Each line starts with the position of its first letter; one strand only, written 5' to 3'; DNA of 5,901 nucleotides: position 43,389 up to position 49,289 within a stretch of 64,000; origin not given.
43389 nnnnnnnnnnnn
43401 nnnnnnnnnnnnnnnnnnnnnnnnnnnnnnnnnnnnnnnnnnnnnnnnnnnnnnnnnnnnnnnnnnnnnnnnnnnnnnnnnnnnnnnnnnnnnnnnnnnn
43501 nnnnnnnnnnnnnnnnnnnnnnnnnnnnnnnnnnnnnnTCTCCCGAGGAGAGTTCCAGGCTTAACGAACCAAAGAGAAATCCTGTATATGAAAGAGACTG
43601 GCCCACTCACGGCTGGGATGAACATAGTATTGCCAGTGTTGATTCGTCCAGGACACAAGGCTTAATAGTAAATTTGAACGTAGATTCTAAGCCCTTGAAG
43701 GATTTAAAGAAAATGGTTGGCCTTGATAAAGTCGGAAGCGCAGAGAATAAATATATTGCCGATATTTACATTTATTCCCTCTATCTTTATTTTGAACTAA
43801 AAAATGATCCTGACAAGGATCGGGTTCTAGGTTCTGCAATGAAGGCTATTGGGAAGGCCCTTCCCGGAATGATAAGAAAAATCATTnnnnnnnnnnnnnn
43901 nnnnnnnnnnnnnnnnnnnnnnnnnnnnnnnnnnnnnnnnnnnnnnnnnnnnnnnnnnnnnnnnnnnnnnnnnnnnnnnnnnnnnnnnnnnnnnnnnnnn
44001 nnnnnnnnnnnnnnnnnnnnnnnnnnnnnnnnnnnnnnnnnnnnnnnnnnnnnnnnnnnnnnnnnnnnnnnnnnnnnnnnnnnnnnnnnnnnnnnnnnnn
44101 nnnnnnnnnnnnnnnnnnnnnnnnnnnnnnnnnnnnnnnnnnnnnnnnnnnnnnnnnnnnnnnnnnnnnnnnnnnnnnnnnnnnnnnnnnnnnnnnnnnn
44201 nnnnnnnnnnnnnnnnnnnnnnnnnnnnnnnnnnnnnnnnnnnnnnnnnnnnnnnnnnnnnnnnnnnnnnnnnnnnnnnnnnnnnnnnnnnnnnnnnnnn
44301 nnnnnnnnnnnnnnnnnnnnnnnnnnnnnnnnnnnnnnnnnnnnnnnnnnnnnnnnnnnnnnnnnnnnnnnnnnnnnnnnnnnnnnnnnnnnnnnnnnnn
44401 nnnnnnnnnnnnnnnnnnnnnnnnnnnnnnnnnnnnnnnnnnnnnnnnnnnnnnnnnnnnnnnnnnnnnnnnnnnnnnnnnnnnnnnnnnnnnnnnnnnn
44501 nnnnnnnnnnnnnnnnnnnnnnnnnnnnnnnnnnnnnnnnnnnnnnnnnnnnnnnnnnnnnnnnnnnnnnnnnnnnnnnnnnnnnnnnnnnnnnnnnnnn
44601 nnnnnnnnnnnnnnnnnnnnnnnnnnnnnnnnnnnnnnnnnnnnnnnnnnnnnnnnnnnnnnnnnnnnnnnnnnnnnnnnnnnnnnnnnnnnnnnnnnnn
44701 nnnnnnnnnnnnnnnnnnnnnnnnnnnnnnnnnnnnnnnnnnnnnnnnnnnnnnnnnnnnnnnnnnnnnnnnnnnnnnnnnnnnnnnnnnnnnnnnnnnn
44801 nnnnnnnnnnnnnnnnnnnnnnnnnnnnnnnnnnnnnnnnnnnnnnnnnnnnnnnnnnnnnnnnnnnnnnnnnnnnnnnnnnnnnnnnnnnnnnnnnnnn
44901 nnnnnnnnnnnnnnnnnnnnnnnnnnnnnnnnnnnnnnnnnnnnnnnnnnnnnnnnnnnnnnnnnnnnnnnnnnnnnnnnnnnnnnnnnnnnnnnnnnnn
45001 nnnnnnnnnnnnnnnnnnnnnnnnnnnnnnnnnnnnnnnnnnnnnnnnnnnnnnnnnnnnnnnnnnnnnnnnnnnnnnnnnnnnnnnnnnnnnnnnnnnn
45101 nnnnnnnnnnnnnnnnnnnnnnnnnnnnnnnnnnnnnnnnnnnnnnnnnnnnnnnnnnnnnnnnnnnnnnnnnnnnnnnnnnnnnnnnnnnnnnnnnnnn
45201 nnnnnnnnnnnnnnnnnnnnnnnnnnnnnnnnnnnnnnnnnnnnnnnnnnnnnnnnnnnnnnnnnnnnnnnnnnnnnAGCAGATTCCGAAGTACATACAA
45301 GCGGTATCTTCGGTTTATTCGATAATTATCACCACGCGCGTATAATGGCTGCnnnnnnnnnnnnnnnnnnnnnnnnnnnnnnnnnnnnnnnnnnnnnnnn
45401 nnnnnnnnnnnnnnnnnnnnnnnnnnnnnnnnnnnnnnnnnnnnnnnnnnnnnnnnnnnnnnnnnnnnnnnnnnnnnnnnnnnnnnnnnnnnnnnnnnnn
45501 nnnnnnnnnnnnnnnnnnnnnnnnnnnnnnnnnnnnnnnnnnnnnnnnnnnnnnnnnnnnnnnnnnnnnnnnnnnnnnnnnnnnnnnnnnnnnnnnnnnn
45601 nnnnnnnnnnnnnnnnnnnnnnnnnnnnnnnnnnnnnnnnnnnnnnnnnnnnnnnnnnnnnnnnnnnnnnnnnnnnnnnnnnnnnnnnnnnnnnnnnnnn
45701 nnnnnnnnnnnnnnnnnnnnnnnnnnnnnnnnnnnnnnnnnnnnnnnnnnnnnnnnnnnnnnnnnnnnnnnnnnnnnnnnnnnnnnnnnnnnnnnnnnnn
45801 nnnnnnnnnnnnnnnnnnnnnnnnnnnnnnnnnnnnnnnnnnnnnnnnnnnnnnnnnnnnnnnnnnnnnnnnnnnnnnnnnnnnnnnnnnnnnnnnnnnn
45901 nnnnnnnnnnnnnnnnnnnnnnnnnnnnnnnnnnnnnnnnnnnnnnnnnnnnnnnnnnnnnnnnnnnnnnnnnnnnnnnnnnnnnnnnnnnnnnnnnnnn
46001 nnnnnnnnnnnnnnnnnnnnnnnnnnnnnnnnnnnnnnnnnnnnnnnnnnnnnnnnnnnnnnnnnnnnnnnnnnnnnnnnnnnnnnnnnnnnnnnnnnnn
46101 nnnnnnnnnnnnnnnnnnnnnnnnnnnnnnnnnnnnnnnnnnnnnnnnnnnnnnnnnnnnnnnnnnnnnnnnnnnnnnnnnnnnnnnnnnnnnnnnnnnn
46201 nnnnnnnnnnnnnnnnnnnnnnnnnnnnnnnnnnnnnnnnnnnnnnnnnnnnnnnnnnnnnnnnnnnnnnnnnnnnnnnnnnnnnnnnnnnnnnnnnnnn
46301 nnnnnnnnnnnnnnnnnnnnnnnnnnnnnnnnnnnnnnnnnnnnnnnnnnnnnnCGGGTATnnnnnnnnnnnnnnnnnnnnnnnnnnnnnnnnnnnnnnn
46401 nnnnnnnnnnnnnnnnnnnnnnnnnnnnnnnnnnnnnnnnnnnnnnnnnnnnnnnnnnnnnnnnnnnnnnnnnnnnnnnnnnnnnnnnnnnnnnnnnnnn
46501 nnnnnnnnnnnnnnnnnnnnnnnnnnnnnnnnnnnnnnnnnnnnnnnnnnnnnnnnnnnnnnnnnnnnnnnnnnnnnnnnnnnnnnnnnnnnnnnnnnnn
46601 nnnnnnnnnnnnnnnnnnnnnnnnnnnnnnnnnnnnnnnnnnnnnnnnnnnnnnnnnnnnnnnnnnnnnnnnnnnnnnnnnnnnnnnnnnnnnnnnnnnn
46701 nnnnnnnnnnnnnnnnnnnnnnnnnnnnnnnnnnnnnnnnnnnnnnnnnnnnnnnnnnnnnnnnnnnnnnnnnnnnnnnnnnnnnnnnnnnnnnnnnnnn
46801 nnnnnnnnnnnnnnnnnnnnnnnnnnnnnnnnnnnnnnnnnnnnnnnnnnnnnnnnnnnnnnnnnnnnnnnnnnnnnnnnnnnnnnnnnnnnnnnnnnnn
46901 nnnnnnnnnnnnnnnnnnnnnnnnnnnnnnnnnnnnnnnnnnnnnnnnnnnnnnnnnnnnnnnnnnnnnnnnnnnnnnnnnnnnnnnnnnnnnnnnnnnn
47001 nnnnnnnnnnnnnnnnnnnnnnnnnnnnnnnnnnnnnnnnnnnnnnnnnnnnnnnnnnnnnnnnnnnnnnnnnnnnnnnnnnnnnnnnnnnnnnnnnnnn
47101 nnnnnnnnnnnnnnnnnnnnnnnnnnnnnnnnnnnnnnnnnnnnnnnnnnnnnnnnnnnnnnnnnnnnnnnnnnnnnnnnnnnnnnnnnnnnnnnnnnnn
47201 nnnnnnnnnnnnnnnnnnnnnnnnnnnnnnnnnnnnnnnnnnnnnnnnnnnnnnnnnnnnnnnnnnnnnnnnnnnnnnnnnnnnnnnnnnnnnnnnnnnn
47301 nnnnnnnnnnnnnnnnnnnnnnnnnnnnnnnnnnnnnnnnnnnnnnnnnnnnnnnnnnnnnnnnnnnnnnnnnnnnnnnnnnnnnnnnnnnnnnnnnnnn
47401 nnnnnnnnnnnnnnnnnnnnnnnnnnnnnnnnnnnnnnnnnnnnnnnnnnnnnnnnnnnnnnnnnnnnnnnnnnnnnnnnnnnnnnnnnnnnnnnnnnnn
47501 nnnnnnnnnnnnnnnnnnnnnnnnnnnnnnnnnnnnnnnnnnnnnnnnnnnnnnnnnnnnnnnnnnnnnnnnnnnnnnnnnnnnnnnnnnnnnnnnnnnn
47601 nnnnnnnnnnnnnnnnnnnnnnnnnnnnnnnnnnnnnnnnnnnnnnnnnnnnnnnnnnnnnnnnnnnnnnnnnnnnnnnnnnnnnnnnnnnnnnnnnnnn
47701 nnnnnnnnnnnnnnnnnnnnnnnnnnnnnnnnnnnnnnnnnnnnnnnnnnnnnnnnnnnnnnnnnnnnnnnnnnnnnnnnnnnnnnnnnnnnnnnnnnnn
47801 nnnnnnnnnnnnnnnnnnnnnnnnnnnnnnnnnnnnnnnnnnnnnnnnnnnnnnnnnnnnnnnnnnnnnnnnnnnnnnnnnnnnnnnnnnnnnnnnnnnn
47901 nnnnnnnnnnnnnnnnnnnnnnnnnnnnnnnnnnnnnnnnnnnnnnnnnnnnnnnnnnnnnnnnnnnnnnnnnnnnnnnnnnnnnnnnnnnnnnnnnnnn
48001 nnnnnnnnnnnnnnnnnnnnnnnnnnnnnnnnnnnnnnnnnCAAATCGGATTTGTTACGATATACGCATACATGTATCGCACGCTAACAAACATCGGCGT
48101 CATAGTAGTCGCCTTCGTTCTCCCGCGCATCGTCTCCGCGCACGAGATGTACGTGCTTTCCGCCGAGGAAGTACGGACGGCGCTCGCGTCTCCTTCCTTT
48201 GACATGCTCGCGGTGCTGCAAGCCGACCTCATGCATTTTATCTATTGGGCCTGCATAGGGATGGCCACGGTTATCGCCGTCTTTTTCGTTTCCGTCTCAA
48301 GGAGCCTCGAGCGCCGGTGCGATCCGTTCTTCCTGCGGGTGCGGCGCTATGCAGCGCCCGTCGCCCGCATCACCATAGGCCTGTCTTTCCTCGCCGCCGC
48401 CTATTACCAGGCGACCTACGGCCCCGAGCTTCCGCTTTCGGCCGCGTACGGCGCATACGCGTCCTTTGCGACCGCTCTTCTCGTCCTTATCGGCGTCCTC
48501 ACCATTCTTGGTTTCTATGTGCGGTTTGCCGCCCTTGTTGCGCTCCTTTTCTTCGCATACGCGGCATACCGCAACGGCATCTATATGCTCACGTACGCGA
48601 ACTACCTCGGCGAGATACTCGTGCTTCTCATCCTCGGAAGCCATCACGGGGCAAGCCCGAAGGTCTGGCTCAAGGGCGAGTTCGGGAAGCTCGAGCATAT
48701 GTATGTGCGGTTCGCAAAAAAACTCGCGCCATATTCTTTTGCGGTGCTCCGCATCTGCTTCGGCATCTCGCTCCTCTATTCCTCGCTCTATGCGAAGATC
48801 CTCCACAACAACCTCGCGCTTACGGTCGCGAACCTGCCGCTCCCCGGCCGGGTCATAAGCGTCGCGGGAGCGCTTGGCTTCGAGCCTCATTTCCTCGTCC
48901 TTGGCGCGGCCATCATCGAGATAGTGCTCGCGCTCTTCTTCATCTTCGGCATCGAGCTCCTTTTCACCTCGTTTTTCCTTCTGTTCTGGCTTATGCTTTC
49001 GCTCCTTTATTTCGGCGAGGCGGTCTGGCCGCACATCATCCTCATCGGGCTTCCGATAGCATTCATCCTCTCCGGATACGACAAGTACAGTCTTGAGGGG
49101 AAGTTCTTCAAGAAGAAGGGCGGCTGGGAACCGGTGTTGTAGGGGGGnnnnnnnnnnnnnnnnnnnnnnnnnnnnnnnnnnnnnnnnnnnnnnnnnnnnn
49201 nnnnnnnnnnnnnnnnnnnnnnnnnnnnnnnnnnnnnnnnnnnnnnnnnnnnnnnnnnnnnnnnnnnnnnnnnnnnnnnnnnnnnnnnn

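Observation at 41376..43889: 837-aa protein: GHKL ATPase head with a long unassigned tail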

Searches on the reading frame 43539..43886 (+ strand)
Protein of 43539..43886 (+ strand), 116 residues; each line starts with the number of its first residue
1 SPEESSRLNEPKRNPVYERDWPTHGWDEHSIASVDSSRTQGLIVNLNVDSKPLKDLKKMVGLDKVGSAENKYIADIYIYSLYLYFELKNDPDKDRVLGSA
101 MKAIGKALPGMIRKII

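Call 84: predict_structure(alignment_id=A4)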
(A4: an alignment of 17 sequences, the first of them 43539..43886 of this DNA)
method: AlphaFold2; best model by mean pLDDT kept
length: 116 residues; sequences in the alignment: 17
mean_pLDDT: 90.9   pTM: 0.82
mean pLDDT of the five models: 90.9, 90.7, 90.3, 88.5, 87.2
residues with pLDDT >= 90: 98; 70-90: 9; 50-70: 2; < 50: 7
segments of 3 or more residues with pLDDT < 50: 1-7
pLDDT, mean of each block of 10 residues (from residue 1): 53 96 95 85 95 97 96 97 95 94 96 93
secondary structure, 60 per line:
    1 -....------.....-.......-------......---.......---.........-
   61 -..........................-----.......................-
elements in order: H2-5 E12-16 H18-24 E32-37 E41-47 H51-59 H62-87 H93-115

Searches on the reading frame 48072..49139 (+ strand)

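Call 5: search_protein_families(library=padloc, proteins=[window:48072-49139:+], max_evalue=0.01)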
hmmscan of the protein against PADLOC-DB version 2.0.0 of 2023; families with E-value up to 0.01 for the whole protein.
window:48072-49139:+ (356 aa): 0 families

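Call 6: search_protein_families(library=ncbifam, proteins=[window:48072-49139:+], max_evalue=0.01)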
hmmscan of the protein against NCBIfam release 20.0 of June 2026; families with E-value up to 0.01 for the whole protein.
window:48072-49139:+ (356 aa): 0 families

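Call 9: search_protein_families(library=pfam, proteins=[window:48072-49139:+], max_evalue=0.01)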
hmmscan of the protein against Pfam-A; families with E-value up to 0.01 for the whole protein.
window:48072-49139:+ (356 aa): 1 family
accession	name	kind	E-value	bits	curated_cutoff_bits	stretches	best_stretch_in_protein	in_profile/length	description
PF07681.17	DoxX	-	0.0026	18.8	23.6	0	224-311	3-80/85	DoxX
